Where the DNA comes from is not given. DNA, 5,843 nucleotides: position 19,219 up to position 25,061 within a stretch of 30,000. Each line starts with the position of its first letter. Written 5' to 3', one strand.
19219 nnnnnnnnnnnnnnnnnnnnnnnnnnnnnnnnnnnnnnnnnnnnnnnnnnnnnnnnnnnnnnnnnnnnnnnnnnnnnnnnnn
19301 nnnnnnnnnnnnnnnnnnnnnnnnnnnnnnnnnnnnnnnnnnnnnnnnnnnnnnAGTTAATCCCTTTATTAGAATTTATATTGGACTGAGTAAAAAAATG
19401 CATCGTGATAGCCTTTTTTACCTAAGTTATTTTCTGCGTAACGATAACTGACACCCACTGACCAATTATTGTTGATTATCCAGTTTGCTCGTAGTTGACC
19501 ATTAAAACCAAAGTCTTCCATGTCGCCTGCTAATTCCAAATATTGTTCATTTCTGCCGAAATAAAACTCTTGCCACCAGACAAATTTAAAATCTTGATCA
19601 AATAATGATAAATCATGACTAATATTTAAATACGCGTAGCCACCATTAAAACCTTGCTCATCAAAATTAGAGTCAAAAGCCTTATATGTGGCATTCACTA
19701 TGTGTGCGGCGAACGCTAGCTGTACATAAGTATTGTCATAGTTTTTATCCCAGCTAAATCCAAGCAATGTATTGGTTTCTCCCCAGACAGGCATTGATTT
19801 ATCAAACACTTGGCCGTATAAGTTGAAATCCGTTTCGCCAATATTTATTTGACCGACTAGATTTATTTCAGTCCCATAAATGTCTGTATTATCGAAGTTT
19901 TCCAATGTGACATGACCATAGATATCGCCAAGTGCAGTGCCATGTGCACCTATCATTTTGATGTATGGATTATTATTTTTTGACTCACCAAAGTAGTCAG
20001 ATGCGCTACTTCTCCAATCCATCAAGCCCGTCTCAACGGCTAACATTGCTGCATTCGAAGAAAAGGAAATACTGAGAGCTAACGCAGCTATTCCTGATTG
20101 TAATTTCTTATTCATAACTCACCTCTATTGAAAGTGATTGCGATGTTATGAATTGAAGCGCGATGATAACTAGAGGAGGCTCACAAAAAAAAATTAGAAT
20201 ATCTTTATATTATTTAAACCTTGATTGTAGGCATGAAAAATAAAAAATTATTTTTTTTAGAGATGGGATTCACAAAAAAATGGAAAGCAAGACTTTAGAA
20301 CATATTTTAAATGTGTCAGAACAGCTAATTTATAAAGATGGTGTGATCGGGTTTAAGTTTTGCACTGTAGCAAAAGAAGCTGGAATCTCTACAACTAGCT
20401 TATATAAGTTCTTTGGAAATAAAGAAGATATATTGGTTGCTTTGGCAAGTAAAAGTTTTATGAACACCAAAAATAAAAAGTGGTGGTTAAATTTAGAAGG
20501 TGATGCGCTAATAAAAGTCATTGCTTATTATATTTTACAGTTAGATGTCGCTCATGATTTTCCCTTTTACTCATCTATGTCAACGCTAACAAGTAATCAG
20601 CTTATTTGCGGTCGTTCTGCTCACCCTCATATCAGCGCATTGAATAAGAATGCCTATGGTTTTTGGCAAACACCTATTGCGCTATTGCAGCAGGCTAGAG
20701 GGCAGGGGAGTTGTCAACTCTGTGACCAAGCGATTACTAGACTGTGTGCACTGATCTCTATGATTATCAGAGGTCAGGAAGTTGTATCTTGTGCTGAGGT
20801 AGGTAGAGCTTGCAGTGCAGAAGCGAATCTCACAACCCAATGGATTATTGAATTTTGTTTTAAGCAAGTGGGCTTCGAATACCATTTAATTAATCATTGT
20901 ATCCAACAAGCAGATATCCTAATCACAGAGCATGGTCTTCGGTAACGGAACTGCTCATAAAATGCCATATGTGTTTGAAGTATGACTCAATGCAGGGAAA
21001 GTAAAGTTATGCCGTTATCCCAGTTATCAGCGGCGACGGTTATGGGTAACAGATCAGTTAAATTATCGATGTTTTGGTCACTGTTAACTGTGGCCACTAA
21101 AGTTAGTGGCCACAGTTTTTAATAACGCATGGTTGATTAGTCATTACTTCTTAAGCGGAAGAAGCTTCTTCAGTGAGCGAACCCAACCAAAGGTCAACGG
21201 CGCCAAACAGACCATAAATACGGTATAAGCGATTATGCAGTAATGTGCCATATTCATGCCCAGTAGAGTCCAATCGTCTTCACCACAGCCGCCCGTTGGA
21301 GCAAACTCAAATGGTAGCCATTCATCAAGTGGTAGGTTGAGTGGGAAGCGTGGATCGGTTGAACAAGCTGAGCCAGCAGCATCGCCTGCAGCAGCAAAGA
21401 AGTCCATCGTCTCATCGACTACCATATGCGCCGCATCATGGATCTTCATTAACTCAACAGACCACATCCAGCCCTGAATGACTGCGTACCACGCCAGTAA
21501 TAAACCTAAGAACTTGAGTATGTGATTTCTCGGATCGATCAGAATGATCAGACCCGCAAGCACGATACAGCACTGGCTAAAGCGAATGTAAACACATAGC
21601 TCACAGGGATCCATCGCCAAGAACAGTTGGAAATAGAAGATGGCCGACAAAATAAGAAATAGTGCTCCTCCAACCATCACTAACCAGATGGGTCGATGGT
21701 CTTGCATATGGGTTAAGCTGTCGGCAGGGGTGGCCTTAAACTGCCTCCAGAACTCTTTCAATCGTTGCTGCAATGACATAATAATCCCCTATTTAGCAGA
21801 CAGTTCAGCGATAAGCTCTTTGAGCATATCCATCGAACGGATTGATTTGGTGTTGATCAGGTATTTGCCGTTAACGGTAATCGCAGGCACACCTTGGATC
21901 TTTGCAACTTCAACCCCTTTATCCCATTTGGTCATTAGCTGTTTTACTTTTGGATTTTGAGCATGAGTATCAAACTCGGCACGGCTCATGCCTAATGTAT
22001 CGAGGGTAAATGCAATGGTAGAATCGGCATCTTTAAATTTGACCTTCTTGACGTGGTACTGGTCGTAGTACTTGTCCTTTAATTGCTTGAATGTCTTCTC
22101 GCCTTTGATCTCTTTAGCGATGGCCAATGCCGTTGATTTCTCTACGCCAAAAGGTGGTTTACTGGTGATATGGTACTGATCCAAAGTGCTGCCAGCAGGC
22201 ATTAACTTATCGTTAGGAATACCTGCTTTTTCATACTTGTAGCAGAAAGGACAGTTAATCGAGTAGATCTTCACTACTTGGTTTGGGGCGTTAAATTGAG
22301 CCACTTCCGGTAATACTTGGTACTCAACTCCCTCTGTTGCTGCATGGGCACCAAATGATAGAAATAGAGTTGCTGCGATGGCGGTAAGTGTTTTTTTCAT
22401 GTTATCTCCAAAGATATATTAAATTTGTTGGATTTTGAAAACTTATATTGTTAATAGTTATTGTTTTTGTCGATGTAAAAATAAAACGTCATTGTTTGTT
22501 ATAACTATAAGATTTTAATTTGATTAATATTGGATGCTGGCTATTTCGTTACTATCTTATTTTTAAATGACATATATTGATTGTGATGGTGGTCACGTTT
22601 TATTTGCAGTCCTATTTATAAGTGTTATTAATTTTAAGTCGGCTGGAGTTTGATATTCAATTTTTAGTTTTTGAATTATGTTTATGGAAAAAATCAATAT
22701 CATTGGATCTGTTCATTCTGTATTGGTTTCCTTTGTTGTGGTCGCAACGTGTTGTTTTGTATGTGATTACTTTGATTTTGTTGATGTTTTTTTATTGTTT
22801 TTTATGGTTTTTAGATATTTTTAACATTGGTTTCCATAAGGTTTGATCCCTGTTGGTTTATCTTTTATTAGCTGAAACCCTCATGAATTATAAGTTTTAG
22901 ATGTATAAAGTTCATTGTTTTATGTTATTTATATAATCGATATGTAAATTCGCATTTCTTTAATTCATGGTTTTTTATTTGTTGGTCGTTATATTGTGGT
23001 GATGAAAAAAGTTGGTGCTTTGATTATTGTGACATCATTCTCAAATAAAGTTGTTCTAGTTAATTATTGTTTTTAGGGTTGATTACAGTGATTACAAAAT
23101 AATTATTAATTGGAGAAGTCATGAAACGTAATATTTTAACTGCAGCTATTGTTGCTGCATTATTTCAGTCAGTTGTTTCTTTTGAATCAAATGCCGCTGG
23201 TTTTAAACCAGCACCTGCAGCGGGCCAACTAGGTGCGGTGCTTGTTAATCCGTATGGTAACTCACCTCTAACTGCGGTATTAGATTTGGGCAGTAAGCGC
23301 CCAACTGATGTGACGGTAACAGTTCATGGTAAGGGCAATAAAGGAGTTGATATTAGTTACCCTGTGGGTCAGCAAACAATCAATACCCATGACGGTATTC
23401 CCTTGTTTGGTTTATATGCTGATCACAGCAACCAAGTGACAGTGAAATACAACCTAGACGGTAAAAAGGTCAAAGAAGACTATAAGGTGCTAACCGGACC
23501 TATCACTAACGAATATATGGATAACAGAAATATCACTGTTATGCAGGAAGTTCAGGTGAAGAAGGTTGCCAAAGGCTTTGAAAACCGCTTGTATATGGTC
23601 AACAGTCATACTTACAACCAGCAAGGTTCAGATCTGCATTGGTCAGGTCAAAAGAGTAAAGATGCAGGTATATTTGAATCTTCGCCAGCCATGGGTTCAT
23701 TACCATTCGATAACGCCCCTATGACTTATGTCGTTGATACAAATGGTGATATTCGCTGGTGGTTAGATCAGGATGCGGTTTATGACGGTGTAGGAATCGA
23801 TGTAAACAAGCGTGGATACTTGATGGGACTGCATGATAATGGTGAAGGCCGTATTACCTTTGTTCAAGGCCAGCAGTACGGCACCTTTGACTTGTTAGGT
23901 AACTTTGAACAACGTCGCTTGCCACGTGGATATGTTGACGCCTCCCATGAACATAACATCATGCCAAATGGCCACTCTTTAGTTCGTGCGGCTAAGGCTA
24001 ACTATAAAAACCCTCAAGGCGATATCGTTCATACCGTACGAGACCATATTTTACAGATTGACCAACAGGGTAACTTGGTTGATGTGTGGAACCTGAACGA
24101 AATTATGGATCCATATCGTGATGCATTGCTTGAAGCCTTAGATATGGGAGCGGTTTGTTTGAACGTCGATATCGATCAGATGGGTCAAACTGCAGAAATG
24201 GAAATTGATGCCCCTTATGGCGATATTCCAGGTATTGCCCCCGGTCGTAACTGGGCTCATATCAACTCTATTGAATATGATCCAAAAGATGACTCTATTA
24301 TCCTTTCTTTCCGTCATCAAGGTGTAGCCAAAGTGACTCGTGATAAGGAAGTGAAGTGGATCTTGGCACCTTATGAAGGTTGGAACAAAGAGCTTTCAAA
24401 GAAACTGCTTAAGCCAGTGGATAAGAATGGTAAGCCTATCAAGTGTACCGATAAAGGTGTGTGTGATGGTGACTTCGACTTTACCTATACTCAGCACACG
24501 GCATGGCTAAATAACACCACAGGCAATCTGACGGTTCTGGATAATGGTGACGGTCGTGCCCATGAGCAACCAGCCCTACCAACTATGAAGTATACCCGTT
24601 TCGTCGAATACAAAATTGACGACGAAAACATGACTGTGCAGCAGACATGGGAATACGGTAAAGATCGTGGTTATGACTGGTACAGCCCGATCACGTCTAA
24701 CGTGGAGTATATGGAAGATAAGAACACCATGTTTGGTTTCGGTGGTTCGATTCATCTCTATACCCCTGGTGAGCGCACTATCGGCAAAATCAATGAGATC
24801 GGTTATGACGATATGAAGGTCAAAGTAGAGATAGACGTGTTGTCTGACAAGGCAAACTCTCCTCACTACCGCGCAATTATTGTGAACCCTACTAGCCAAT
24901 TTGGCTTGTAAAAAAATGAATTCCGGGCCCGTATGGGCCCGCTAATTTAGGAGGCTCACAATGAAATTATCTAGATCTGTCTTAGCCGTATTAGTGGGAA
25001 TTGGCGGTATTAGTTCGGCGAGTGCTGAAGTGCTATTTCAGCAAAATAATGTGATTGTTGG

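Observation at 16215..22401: The DsbL-DsbI oxidase cassette is present twice at about 98-99 % identity, while the ASST and OMP genes it accompanies are old, diverged paralogues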

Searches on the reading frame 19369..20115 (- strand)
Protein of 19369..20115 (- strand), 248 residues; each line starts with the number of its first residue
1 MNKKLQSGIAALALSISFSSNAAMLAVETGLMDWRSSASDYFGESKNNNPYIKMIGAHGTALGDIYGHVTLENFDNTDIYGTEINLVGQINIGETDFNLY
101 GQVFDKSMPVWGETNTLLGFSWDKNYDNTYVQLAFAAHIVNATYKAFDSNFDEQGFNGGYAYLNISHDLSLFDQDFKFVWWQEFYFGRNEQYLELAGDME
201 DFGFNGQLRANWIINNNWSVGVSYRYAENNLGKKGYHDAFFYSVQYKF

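Call 5: search_protein_families(library=pfam, proteins=[window:19369-20115:-])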
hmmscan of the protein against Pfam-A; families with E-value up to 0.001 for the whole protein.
window:19369-20115:- (248 aa): 0 families

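Call 6: search_protein_families(library=ncbifam, proteins=[window:19369-20115:-])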
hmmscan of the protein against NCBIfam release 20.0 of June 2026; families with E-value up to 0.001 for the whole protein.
window:19369-20115:- (248 aa): 1 family
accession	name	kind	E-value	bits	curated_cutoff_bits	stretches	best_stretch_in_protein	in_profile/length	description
NF008574.0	PRK11528.1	equivalog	9.2e-29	101.1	282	1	24-248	28-254/254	hypothetical protein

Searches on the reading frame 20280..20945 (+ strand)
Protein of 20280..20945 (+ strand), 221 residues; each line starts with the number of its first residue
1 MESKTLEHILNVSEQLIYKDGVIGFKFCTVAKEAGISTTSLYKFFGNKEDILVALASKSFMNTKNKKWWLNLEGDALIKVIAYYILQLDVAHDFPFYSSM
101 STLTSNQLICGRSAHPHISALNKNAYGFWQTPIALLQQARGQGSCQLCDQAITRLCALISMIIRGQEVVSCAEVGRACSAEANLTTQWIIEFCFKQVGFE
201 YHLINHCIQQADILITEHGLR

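Call 5: search_protein_families(library=pfam, proteins=[window:20280-20945:+])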
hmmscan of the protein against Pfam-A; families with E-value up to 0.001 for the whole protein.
window:20280-20945:+ (221 aa): 1 family
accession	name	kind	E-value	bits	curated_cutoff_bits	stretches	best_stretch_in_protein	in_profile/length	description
PF00440.29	TetR_N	-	6.5e-08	32.7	24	1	9-55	1-47/47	Bacterial regulatory proteins, tetR family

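Call 6: search_protein_families(library=ncbifam, proteins=[window:20280-20945:+])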
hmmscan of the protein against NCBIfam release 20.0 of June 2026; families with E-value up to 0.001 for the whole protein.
window:20280-20945:+ (221 aa): 3 families
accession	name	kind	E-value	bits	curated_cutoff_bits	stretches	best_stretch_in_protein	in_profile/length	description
NF051852.1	efflux_TF_MtrR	exception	3.4e-07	30.2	280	1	4-65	10-71/205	multidrug efflux system transcriptional repressor MtrR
NF053878.1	FATransRegFadRBac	equivalog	1.3e-05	25.1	200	1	6-93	5-96/190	fatty acid metabolism transcriptional regulator FadR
NF011584.0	PRK15008.1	equivalog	0.00016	21.6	230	1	8-100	22-114/212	HTH-type transcriptional regulator RutR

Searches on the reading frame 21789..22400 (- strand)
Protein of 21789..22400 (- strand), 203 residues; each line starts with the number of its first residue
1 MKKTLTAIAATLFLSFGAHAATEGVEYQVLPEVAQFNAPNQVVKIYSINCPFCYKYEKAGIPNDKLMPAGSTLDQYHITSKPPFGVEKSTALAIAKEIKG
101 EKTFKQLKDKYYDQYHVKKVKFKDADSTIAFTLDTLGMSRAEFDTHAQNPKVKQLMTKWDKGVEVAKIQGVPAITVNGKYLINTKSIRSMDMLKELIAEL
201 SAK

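Call 21: find_encoding_contigs(protein=window:21789-22400:-, flank=10000, max_places=6)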
Protein window:21789-22400:- (203 aa): no gene with exactly this product is on record in the collection.

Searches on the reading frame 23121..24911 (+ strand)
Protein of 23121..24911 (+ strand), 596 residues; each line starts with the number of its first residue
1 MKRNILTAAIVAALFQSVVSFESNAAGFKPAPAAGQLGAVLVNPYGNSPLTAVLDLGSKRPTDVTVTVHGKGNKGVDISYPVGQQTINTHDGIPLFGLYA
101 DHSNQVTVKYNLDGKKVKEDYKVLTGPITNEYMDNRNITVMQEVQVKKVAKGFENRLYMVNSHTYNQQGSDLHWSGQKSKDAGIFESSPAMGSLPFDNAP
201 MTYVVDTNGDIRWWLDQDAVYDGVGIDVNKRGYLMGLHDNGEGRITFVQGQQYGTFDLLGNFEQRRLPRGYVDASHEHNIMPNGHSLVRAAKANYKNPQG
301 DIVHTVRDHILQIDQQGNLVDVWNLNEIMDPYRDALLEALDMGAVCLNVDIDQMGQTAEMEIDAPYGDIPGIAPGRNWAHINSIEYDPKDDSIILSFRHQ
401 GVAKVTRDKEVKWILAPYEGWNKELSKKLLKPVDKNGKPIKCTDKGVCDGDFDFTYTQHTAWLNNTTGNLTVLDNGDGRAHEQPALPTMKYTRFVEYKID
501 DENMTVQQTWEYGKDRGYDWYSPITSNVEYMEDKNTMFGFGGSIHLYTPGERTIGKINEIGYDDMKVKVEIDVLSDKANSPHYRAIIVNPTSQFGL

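Call 5: search_protein_families(library=pfam, proteins=[window:23121-24911:+])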
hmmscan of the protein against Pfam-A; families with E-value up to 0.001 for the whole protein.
window:23121-24911:+ (596 aa): 2 families
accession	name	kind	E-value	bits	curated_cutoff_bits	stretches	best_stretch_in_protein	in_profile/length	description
PF05935.17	Arylsulfotrans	-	1.2e-128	429.7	24.2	1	144-584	2-374/374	Arylsulfotransferase (ASST)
PF17425.8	Arylsulfotran_N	-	1e-31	109.3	24.2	1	40-125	2-87/88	Arylsulfotransferase Ig-like domain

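Call 6: search_protein_families(library=ncbifam, proteins=[window:23121-24911:+])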
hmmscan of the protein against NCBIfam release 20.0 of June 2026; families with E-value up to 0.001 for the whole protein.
window:23121-24911:+ (596 aa): 0 families
